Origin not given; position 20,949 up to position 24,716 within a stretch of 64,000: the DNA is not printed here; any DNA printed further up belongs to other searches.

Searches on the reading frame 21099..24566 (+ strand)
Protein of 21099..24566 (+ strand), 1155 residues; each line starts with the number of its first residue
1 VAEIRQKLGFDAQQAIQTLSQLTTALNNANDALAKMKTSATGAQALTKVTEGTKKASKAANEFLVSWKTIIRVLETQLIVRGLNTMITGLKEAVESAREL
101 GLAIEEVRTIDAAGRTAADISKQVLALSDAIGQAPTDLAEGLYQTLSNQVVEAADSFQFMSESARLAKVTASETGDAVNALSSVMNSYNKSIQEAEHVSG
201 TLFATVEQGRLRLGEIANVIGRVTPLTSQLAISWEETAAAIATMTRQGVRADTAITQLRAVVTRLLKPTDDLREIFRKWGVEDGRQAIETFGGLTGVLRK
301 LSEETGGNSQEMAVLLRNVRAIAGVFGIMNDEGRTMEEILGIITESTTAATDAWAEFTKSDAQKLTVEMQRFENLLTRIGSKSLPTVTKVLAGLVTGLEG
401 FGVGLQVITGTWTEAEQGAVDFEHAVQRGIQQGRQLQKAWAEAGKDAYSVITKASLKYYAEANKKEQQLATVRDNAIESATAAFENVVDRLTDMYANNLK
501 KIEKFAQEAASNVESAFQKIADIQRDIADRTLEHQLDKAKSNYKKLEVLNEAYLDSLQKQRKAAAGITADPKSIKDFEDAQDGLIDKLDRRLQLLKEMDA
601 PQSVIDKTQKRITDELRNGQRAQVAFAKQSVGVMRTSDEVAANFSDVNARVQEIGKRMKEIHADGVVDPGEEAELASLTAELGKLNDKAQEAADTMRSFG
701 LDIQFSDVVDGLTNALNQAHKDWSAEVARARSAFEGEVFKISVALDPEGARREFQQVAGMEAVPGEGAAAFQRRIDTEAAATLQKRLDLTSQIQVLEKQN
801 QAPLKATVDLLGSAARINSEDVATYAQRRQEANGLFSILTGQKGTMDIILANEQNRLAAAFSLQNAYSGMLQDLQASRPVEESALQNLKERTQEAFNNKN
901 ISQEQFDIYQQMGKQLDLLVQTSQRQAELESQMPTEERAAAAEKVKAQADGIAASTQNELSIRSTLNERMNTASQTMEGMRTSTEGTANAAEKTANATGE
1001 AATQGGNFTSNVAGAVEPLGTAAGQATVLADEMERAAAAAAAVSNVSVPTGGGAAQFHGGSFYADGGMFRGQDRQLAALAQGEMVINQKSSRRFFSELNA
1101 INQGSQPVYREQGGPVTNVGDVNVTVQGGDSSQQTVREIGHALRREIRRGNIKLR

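Call 11: search_protein_families(library=phrogs, proteins=[window:21099-24566:+], max_evalue=0.001)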
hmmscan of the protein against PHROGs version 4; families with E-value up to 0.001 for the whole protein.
window:21099-24566:+ (1155 aa): 15 families
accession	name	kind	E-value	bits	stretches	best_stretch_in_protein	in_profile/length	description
phrog_23013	-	tail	1.9e-29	103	1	42-401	82-438/1379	tail length tape measure protein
phrog_1533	-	tail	3.6e-29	102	1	20-400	172-569/1688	tail length tape measure protein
phrog_1272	-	tail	2e-26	93.1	1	12-391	170-562/1606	tail length tape measure protein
phrog_991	-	tail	8.2e-23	81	1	14-405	200-604/1966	tail length tape measure protein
phrog_28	-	tail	8e-22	78.7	1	16-404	192-618/1228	tail length tape measure protein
phrog_36688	-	tail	7e-19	67.8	1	29-319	13-294/1600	tail length tape measure protein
phrog_167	-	tail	6.5e-16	58.3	1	13-402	207-558/1555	tail length tape measure protein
phrog_4704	-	tail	9e-16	58.7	1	13-419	138-547/625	tail length tape measure protein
phrog_14441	-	tail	9.6e-13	49.4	1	25-257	13-238/241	tail length tape measure protein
phrog_5493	-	tail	3e-10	40.1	1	164-282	137-255/1102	tail length tape measure protein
phrog_5218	-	unknown function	3.1e-06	26.6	1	12-363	136-513/1599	-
phrog_1293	-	tail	4.6e-06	25.7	1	17-388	105-490/1424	tail length tape measure protein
phrog_9696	-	tail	0.00035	19.4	0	16-1044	29-823/1415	tail length tape measure protein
phrog_6499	-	transcription regulation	0.00054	20.4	0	640-692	96-148/157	transcriptional regulator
phrog_3989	-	unknown function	0.00066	20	0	650-702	147-200/296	-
